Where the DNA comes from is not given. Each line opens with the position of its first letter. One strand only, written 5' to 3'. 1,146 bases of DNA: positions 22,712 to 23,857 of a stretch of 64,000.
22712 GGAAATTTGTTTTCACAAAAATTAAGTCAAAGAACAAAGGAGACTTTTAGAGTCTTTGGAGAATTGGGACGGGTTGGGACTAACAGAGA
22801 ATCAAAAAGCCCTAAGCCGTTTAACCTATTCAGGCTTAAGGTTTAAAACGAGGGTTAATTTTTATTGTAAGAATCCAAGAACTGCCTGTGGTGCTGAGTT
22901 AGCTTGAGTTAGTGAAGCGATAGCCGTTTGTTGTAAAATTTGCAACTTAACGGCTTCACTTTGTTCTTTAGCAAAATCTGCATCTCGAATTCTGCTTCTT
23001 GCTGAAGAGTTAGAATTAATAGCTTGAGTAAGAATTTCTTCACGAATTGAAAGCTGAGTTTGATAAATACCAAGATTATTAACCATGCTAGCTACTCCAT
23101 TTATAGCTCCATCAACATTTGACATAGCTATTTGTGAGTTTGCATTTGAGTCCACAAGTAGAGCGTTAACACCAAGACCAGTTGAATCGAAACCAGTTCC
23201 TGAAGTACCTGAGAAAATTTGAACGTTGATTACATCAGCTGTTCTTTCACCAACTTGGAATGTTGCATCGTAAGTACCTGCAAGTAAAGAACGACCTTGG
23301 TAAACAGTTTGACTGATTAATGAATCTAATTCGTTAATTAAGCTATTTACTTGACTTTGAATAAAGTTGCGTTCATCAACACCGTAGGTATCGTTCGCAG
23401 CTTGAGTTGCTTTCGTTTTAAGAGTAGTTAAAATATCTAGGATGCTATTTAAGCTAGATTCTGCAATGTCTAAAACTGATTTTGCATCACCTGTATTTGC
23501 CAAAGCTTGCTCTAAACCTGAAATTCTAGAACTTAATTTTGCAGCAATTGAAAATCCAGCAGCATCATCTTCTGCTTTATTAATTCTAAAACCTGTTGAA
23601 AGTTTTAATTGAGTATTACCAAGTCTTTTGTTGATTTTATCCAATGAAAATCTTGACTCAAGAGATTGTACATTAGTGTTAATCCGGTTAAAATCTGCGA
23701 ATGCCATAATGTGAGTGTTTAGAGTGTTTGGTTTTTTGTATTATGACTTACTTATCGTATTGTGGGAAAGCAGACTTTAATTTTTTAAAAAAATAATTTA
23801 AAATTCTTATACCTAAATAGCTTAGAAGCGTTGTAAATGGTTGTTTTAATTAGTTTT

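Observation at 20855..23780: Tandem flagellin triplet with a split leader design: GGA-loop hairpin plus strong SD on copies 2 and 3, neither on copy 1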

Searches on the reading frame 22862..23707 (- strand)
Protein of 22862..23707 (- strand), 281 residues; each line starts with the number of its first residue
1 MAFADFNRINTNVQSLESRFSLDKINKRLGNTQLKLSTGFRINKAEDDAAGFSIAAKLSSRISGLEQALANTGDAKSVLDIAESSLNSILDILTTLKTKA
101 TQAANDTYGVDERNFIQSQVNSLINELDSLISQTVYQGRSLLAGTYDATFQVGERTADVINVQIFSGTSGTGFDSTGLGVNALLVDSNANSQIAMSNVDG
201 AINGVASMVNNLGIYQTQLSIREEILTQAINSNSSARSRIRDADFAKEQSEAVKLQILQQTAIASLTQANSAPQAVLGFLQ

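Call 6: search_protein_families(library=pfam, proteins=[window:22862-23707:-])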
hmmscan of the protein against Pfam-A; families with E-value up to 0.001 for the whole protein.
window:22862-23707:- (281 aa): 2 families
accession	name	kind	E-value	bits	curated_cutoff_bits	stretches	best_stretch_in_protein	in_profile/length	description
PF00669.25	Flagellin_N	-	7.1e-34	117.3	26.6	1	9-145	1-137/139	Bacterial flagellin N-terminal helical region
PF00700.27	Flagellin_C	-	2.3e-16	60.3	23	1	195-280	1-86/86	Bacterial flagellin C-terminal helical region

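Call 13: find_related_loci(query=A1, collection=genome_contigs, flank=6000)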
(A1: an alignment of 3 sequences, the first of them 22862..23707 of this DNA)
Query A1 (281 aa) in genome_contigs; peptide patterns used: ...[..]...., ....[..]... (x = any residue, [..] = any of these).
70 stretches matched a pattern; 7 encode a relative of the query (tblastn E <= 1e-3); 6 distinct loci.
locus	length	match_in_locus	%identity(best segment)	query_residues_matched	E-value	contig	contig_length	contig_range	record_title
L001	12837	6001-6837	82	1-280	9e-149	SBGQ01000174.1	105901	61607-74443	MAG: bacterium isolate M1805 scaffold_28_1, whole genome shotgun sequence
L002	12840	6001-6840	81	1-280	1e-146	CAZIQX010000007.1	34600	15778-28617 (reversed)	MAG TPA_asm: uncultured Chitinophagales bacterium isolate binchicken_co208_60 genome assembly, contig: NODE_1647_length_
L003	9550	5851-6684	73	1-280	5e-133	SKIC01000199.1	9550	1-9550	MAG: Balneolales bacterium isolate CSBr16_48 CSBr16-8963, whole genome shotgun sequence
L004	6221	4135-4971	73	1-280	1e-130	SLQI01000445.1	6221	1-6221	MAG: Balneolales bacterium isolate CSSed165cm_526 CSSed16-5cm-60235, whole genome shotgun sequence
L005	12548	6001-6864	66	1-280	4e-118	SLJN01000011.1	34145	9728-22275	MAG: Balneolales bacterium isolate CSSed165cm_239 CSSed16-5cm-1789, whole genome shotgun sequence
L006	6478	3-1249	63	1-280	3e-113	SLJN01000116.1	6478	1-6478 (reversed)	MAG: Balneolales bacterium isolate CSSed165cm_239 CSSed16-5cm-56268, whole genome shotgun sequence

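Call 18: find_related_loci(query=A1, collection=metagenome_contigs, flank=4000)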
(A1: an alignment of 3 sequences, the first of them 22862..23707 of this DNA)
Query A1 (281 aa) in metagenome_contigs; peptide patterns used: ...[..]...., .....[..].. (x = any residue, [..] = any of these).
82 stretches matched a pattern; 6 encode a relative of the query (tblastn E <= 1e-3); 5 distinct loci.
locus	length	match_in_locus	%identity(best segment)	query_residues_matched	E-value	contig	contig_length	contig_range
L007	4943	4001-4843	93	1-281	2e-173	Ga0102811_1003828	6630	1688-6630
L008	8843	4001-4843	93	1-281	7e-172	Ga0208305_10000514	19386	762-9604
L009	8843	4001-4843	92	1-281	9e-172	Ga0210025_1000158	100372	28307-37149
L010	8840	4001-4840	80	1-280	1e-141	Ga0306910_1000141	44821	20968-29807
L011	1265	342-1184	75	1-281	1e-149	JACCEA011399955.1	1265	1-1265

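Call 42: find_homologous_proteins(query=window:22862-23707:-, max_evalue=1e-60)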
Query window:22862-23707:- (281 aa): 979 proteins with E <= 1e-60 among 8000 candidates; the best 120 are listed.
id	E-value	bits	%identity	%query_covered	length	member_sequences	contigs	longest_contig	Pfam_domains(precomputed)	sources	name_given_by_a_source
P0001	1.8e-153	527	92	100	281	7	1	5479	PF00700.28,PF00669.26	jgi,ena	-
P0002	2.9e-138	477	84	100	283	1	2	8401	PF00700.28,PF00669.26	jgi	jgi:flagellin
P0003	4.0e-138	477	84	100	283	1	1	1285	PF00700.28,PF00669.26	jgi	jgi:flagellin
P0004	1.1e-137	475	86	100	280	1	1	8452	PF00700.28,PF00669.26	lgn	-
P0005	1.7e-135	468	85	100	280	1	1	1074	PF00700.28,PF00669.26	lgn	-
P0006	1.3e-134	465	84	100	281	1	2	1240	PF00700.28,PF00669.26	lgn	-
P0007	9.0e-134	463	83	100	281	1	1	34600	PF00700.28,PF00669.26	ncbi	-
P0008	9.5e-134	463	84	100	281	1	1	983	PF00700.28,PF00669.26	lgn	-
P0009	3.7e-133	461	82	100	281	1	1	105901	PF00700.28,PF00669.26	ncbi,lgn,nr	ncbi:flagellin [bacterium]|nr:MAG: flagellin [bacterium]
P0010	2.5e-132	458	82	100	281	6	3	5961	PF00700.28,PF00669.26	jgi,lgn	jgi:flagellin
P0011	3.4e-132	457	81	100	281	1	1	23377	PF00700.28,PF00669.26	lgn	-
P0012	5.4e-131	454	80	100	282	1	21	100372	PF00700.28,PF00669.26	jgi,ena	-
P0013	5.5e-131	453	80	100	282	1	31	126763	PF00700.28,PF00669.26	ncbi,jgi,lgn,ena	-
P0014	6.0e-131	453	80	100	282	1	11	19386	PF00700.28,PF00669.26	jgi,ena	jgi:flagellin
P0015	2.3e-130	451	80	100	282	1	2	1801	PF00700.28,PF00669.26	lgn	-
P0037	1.1e-124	433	77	100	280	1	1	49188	PF00700.28,PF00669.26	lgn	-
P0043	1.1e-120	420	74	100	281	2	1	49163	PF00700.28,PF00669.26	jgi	jgi:flagellin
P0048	1.0e-119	417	73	100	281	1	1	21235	PF00700.28,PF00669.26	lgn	-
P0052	1.5e-118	413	75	100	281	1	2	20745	PF00700.28,PF00669.26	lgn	-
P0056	1.1e-117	410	73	100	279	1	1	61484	PF00700.28,PF00669.26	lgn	-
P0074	1.0e-110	387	70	100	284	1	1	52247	PF00700.28,PF00669.26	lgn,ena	-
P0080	9.7e-109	381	71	100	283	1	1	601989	PF00700.28,PF00669.26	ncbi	ncbi:MAG: flagellin [Bacteroidota bacterium]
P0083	8.0e-108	378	69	100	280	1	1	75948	PF00700.28,PF00669.26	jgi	jgi:flagellin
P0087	1.0e-105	371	68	100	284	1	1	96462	PF00700.28,PF00669.26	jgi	-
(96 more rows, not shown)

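Call 43: find_encoding_contigs(protein=P0004, flank=5000, max_places=1)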
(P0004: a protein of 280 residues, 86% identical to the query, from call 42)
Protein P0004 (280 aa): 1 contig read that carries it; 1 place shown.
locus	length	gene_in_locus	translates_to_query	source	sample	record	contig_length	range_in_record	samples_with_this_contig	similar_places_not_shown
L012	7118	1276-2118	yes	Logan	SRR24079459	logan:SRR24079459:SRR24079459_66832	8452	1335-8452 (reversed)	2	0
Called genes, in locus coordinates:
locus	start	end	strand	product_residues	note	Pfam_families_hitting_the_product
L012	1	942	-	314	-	?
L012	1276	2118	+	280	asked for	PF00669:Flagellin_N, PF00700:Flagellin_C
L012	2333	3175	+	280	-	PF00669:Flagellin_N, PF00700:Flagellin_C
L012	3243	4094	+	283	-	PF00669:Flagellin_N, PF00700:Flagellin_C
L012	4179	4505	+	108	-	PF02561:FliS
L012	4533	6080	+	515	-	PF02465:FliD_N, PF07195:FliD_C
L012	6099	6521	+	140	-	PF03646:FlaG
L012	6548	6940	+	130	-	PF05400:FliT (weak)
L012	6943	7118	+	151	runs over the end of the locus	-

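Call 44: find_encoding_contigs(protein=P0002, flank=5000, max_places=1)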
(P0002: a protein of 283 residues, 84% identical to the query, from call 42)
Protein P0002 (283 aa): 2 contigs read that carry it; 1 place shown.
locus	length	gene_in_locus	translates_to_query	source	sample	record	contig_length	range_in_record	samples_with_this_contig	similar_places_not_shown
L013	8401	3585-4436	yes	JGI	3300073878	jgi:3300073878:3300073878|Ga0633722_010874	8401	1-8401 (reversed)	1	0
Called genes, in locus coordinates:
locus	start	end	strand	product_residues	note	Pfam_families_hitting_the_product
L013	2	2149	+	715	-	?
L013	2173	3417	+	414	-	PF00535:Glycos_transf_2, PF10111:Glyco_tranf_2_2 (weak), PF12895:ANAPC3 (faint), PF13174:TPR_6 (faint), PF13424:TPR_12 (faint), PF13428:TPR_14 (faint), PF13431:TPR_17 (faint), PF14559:TPR_19 (faint), +6 more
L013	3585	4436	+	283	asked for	PF00669:Flagellin_N, PF00700:Flagellin_C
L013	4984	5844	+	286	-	PF00669:Flagellin_N, PF00700:Flagellin_C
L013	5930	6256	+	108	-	PF02561:FliS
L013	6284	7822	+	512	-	PF02465:FliD_N, PF07195:FliD_C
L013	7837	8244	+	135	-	PF03646:FlaG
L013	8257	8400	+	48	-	?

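Call 45: find_encoding_contigs(protein=P0011, flank=5000, max_places=1)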
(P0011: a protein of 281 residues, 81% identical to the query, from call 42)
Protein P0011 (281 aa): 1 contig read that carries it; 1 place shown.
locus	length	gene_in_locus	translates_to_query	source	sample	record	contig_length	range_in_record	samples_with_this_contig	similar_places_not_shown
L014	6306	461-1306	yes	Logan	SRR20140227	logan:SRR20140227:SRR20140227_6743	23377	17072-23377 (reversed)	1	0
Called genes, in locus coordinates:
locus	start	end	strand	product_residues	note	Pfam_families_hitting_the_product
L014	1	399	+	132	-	?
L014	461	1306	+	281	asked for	PF00669:Flagellin_N, PF00700:Flagellin_C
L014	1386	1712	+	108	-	PF02561:FliS (weak)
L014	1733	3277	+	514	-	PF02465:FliD_N, PF07195:FliD_C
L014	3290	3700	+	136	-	PF03646:FlaG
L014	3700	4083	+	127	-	-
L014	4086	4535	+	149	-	-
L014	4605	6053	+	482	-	PF00072:Response_reg, PF00158:Sigma54_activat, PF14532:Sigma54_activ_2, PF07728:AAA_5, PF25601:AAA_lid_14, PF02954:HTH_8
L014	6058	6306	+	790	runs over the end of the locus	PF01627:Hpt, PF02895:H-kinase_dim, PF02518:HATPase_c, PF01584:CheW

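Call 46: find_encoding_contigs(protein=P0037, flank=5000, max_places=1)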
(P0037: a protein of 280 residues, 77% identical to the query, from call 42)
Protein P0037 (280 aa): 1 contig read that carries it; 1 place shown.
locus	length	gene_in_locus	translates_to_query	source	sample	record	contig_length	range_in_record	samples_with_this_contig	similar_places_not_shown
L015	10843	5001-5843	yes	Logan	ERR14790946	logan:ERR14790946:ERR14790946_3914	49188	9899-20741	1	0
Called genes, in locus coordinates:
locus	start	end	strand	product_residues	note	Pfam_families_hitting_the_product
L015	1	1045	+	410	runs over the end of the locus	PF16491:Peptidase_M48_N, PF01435:Peptidase_M48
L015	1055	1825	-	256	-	PF03976:PPK2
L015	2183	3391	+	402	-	PF02771:Acyl-CoA_dh_N, PF02770:Acyl-CoA_dh_M, PF11794:HpaB_N (weak), PF00441:Acyl-CoA_dh_1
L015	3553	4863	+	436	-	PF00535:Glycos_transf_2 (faint), PF12895:ANAPC3 (faint), PF13428:TPR_14 (faint), PF13432:TPR_16 (faint), PF13181:TPR_8 (faint), PF13424:TPR_12 (faint), PF13431:TPR_17 (faint), PF14559:TPR_19 (weak), +3 more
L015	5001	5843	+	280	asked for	PF00669:Flagellin_N, PF00700:Flagellin_C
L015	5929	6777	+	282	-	PF00669:Flagellin_N, PF00700:Flagellin_C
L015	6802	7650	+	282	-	PF00669:Flagellin_N, PF00700:Flagellin_C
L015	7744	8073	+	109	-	PF02561:FliS (weak)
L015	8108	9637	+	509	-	PF02465:FliD_N, PF07195:FliD_C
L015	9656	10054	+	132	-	PF03646:FlaG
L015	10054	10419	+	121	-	PF05400:FliT (weak)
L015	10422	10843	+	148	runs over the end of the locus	-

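Call 47: find_encoding_contigs(protein=P0043, flank=5000, max_places=1)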
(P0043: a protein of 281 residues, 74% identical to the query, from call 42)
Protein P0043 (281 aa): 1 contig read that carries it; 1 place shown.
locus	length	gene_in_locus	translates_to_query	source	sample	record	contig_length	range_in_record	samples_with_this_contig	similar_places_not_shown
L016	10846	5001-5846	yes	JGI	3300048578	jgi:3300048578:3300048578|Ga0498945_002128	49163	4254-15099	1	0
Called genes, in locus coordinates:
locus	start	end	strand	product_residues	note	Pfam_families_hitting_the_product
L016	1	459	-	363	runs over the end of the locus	PF01041:DegT_DnrJ_EryC1, PF00266:Aminotran_5 (weak), PF01053:Cys_Met_Meta_PP, PF01212:Beta_elim_lyase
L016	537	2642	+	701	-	PF00535:Glycos_transf_2, PF10111:Glyco_tranf_2_2, PF13641:Glyco_tranf_2_3, PF14559:TPR_19, PF13506:Glyco_transf_21, PF00535:Glycos_transf_2, PF10111:Glyco_tranf_2_2, PF13641:Glyco_tranf_2_3, +6 more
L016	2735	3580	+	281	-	PF00669:Flagellin_N, PF00700:Flagellin_C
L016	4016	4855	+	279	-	PF00669:Flagellin_N, PF00700:Flagellin_C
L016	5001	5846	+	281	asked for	PF00669:Flagellin_N, PF00700:Flagellin_C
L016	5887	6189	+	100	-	PF02561:FliS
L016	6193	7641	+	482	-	PF02465:FliD_N, PF07195:FliD_C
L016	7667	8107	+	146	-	PF03646:FlaG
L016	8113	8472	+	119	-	PF05400:FliT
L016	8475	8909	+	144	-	-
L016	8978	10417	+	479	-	PF00072:Response_reg, PF00158:Sigma54_activat, PF14532:Sigma54_activ_2, PF07728:AAA_5, PF25601:AAA_lid_14, PF02954:HTH_8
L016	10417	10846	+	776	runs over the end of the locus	PF01627:Hpt, PF02895:H-kinase_dim, PF02518:HATPase_c, PF01584:CheW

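Call 48: find_encoding_contigs(protein=P0048, flank=5000, max_places=1)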
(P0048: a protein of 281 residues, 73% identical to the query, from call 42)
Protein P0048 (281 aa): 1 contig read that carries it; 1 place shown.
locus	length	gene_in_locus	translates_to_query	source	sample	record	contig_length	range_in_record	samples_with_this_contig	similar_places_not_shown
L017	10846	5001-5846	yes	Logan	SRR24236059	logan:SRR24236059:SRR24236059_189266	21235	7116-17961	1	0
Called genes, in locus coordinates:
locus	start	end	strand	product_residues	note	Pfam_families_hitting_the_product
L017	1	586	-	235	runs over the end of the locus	PF08889:WbqC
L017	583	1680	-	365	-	PF01053:Cys_Met_Meta_PP (weak), PF01041:DegT_DnrJ_EryC1, PF01212:Beta_elim_lyase (weak)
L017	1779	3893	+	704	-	PF00535:Glycos_transf_2, PF10111:Glyco_tranf_2_2 (weak), PF13641:Glyco_tranf_2_3, PF23914:TPR_CcmH_CycH (weak), PF13432:TPR_16, PF13641:Glyco_tranf_2_3, PF00535:Glycos_transf_2, PF10111:Glyco_tranf_2_2, +6 more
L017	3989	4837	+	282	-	PF00669:Flagellin_N, PF00700:Flagellin_C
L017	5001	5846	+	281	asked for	PF00669:Flagellin_N, PF00700:Flagellin_C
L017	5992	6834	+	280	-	PF00669:Flagellin_N, PF00700:Flagellin_C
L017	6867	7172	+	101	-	PF02561:FliS (weak)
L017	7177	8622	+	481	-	PF02465:FliD_N, PF07195:FliD_C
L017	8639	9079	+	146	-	PF03646:FlaG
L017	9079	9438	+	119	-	-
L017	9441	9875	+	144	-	PF04316:FlgM (weak)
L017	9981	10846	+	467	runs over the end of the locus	PF00072:Response_reg, PF00158:Sigma54_activat, PF14532:Sigma54_activ_2, PF07728:AAA_5, PF25601:AAA_lid_14, PF02954:HTH_8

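Call 49: find_encoding_contigs(protein=P0052, flank=5000, max_places=1)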
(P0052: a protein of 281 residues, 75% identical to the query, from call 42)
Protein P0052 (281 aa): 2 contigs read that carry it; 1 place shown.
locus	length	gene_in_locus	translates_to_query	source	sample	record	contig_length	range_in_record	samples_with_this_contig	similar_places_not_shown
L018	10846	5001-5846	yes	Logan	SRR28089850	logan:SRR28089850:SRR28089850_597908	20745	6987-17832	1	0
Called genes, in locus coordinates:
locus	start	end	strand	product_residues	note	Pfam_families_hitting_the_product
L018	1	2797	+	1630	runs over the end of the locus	PF00534:Glycos_transf_1, PF13692:Glyco_trans_1_4, PF08241:Methyltransf_11 (weak), PF08242:Methyltransf_12 (weak), PF00535:Glycos_transf_2, PF00535:Glycos_transf_2, PF00535:Glycos_transf_2, PF13641:Glyco_tranf_2_3, +5 more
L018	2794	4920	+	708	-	PF00535:Glycos_transf_2, PF10111:Glyco_tranf_2_2, PF13641:Glyco_tranf_2_3, PF07719:TPR_2 (faint), PF13432:TPR_16, PF14559:TPR_19 (weak), PF00535:Glycos_transf_2, PF13641:Glyco_tranf_2_3, +1 more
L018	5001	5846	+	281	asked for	PF00669:Flagellin_N, PF00700:Flagellin_C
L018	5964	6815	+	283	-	PF00669:Flagellin_N, PF00700:Flagellin_C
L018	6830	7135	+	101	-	PF02561:FliS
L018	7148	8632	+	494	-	PF02465:FliD_N, PF07195:FliD_C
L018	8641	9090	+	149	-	PF03646:FlaG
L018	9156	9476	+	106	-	PF05400:FliT (weak)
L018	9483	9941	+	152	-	PF04316:FlgM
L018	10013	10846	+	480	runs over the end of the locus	PF00072:Response_reg, PF00158:Sigma54_activat, PF14532:Sigma54_activ_2, PF07728:AAA_5, PF25601:AAA_lid_14, PF02954:HTH_8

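Call 50: find_encoding_contigs(protein=P0056, flank=5000, max_places=1)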
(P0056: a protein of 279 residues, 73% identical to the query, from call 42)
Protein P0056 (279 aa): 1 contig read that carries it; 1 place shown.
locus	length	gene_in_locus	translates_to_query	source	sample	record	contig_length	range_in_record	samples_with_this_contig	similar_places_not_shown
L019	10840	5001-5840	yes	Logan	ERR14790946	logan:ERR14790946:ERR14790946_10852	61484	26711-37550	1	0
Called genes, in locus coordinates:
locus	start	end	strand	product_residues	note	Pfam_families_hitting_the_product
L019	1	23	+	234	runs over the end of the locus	PF03544:TonB_C (faint)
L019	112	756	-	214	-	PF13489:Methyltransf_23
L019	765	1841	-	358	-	PF01041:DegT_DnrJ_EryC1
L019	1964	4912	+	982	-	PF00535:Glycos_transf_2, PF10111:Glyco_tranf_2_2 (weak), PF13641:Glyco_tranf_2_3, PF13712:Glyco_tranf_2_5 (faint), PF00535:Glycos_transf_2, PF10111:Glyco_tranf_2_2, PF00535:Glycos_transf_2, PF13641:Glyco_tranf_2_3, +2 more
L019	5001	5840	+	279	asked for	PF00669:Flagellin_N, PF00700:Flagellin_C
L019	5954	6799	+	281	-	PF00669:Flagellin_N, PF00700:Flagellin_C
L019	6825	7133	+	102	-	PF02561:FliS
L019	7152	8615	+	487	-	PF02465:FliD_N, PF07195:FliD_C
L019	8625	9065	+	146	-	PF03646:FlaG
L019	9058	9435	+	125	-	-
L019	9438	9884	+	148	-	PF04316:FlgM (faint)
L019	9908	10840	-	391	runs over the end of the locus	PF00144:Beta-lactamase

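Call 51: find_encoding_contigs(protein=P0074, flank=5000, max_places=1)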
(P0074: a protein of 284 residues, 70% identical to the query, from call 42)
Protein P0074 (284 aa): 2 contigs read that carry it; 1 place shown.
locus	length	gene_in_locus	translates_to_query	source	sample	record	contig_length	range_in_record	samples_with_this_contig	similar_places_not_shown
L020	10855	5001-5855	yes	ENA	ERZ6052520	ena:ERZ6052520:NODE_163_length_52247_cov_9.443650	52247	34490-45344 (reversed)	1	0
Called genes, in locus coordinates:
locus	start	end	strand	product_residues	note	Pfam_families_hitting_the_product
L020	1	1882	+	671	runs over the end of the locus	PF05050:Methyltransf_21, PF01973:MptE-like, PF27901:WaaZ_KDO_III (faint)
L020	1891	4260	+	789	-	PF00535:Glycos_transf_2, PF10111:Glyco_tranf_2_2, PF00535:Glycos_transf_2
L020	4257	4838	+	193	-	PF13428:TPR_14 (faint), PF07719:TPR_2 (faint), PF13431:TPR_17 (faint), PF13432:TPR_16 (faint), PF14559:TPR_19 (faint), PF13181:TPR_8 (faint)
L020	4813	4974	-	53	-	-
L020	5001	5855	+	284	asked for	PF00669:Flagellin_N, PF00700:Flagellin_C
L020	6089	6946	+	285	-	PF00669:Flagellin_N, PF00700:Flagellin_C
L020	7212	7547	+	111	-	PF02561:FliS (weak)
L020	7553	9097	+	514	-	PF02465:FliD_N, PF07195:FliD_C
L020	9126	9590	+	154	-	PF03646:FlaG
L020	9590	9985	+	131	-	-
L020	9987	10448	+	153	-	-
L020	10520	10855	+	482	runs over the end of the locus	PF00072:Response_reg, PF00158:Sigma54_activat, PF14532:Sigma54_activ_2, PF07728:AAA_5, PF25601:AAA_lid_14, PF02954:HTH_8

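Call 52: find_encoding_contigs(protein=P0080, flank=5000, max_places=1)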
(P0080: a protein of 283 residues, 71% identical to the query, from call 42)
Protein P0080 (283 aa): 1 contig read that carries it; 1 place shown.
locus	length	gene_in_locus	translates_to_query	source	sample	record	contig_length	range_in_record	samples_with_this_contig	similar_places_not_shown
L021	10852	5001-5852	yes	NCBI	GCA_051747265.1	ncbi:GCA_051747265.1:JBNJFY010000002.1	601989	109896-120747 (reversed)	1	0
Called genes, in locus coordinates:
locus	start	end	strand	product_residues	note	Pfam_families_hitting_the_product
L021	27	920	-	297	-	PF00685:Sulfotransfer_1, PF13469:Sulfotransfer_3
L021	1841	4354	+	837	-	PF00535:Glycos_transf_2, PF10111:Glyco_tranf_2_2 (weak), PF13641:Glyco_tranf_2_3 (faint), PF00535:Glycos_transf_2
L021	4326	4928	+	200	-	PF13428:TPR_14 (faint), PF13432:TPR_16 (faint), PF07719:TPR_2 (faint), PF13181:TPR_8 (faint), PF14559:TPR_19 (weak)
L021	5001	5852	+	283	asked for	PF00669:Flagellin_N, PF00700:Flagellin_C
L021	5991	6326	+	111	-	PF02561:FliS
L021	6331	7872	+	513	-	PF02465:FliD_N, PF07195:FliD_C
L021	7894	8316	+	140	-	PF03646:FlaG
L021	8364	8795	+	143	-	-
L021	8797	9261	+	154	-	-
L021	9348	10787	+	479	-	PF00072:Response_reg, PF00158:Sigma54_activat, PF14532:Sigma54_activ_2, PF07728:AAA_5, PF25601:AAA_lid_14, PF02954:HTH_8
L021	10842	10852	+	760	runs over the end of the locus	PF01627:Hpt, PF02895:H-kinase_dim, PF02518:HATPase_c, PF01584:CheW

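Call 53: find_encoding_contigs(protein=P0083, flank=5000, max_places=1)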
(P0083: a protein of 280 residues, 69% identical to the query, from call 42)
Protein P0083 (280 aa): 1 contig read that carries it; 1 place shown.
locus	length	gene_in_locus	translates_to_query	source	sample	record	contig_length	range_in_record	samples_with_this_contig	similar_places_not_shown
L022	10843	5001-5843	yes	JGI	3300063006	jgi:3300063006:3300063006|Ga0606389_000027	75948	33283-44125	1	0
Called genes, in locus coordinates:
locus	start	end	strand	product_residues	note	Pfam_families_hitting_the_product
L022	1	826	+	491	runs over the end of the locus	PF00685:Sulfotransfer_1, PF13469:Sulfotransfer_3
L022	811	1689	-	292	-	PF00685:Sulfotransfer_1, PF13469:Sulfotransfer_3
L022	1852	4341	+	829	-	PF00535:Glycos_transf_2, PF10111:Glyco_tranf_2_2 (weak), PF13641:Glyco_tranf_2_3 (faint), PF13428:TPR_14 (faint), PF12569:NatA_aux_su (faint), PF00535:Glycos_transf_2, PF10111:Glyco_tranf_2_2 (weak)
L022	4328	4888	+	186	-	PF04733:Coatomer_E (faint), PF13432:TPR_16 (faint), PF07719:TPR_2 (faint), PF13428:TPR_14 (faint), PF14559:TPR_19 (faint), PF25062:ARM_TT21_N (weak), PF13181:TPR_8 (faint), PF13424:TPR_12 (faint), +1 more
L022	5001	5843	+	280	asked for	PF00669:Flagellin_N, PF00700:Flagellin_C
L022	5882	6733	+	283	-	PF00669:Flagellin_N, PF00700:Flagellin_C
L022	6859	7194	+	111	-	PF02561:FliS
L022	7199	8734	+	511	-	PF02465:FliD_N, PF07195:FliD_C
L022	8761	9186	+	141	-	PF03646:FlaG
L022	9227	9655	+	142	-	PF05400:FliT (weak)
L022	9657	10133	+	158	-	-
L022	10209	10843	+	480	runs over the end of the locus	PF00072:Response_reg, PF00158:Sigma54_activat, PF14532:Sigma54_activ_2, PF07728:AAA_5, PF25601:AAA_lid_14, PF02954:HTH_8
